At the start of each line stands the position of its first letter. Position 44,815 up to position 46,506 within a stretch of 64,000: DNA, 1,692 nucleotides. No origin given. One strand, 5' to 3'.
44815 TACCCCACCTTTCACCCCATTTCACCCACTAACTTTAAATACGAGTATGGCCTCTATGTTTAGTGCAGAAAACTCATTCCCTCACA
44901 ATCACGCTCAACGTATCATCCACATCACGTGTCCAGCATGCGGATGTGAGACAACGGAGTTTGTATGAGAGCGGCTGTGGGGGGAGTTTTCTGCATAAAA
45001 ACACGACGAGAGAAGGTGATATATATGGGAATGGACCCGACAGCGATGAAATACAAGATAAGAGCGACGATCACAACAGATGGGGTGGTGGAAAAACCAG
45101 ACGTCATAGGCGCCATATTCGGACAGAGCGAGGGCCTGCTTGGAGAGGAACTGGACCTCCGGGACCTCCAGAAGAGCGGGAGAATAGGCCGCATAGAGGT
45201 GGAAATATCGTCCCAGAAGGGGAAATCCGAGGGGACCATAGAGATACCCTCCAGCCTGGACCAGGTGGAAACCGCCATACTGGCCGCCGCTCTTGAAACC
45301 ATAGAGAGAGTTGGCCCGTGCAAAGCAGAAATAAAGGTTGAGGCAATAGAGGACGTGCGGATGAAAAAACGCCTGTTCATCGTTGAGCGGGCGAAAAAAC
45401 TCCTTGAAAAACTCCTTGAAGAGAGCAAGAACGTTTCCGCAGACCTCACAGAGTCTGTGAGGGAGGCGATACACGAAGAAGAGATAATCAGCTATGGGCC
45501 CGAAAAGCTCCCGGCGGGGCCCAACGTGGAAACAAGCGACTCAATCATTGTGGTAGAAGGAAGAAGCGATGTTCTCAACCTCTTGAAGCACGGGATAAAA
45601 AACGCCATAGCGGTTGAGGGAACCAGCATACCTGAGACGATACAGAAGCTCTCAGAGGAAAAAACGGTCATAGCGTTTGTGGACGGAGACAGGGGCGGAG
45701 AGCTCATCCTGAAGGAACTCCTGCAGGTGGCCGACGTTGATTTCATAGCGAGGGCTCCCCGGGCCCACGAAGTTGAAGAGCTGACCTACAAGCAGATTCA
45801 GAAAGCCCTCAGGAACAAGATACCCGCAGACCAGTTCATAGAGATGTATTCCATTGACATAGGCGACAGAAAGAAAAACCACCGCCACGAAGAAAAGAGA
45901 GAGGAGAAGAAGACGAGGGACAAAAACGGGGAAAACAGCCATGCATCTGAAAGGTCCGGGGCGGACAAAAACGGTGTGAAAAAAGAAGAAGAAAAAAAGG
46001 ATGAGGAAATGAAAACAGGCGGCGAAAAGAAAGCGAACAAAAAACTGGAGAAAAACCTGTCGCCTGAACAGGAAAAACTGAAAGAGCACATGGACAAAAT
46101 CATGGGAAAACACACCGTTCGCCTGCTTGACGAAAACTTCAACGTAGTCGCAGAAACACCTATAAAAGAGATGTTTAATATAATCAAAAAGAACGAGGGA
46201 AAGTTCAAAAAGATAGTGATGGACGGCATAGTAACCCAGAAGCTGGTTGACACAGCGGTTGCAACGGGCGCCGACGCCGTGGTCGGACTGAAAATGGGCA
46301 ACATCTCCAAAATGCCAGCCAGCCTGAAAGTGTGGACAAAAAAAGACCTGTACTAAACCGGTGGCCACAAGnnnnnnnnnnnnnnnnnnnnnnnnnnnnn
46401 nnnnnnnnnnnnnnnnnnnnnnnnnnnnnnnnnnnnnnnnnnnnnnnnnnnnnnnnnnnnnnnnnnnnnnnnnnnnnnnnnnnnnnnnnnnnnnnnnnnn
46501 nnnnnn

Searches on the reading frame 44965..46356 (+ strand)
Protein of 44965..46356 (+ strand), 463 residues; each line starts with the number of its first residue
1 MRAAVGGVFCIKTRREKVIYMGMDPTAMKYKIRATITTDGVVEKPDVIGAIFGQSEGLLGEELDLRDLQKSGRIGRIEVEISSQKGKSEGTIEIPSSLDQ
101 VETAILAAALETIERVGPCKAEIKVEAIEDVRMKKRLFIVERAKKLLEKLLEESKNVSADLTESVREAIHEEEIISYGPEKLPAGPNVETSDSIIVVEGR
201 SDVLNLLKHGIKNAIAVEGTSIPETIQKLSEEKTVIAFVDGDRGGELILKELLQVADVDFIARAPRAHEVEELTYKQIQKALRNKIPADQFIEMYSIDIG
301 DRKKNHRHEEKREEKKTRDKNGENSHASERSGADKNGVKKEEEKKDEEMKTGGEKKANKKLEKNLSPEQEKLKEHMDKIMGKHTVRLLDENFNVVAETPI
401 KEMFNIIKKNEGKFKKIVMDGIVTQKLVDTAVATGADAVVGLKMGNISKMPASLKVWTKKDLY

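Call 11: search_protein_families(library=pfam, proteins=[window:44965-46356:+], max_evalue=0.00001)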
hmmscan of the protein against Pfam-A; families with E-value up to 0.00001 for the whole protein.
window:44965-46356:+ (463 aa): 3 families
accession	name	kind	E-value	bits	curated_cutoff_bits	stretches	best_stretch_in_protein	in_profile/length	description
PF13662.12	Toprim_4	-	2.3e-11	44.2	25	1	193-254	2-72/85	Toprim domain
PF01751.28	Toprim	-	5.7e-09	36.5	23.1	1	194-268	2-91/96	Toprim domain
PF13155.12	Toprim_2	-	4.7e-07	30.5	22.1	1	195-256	1-66/88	Toprim-like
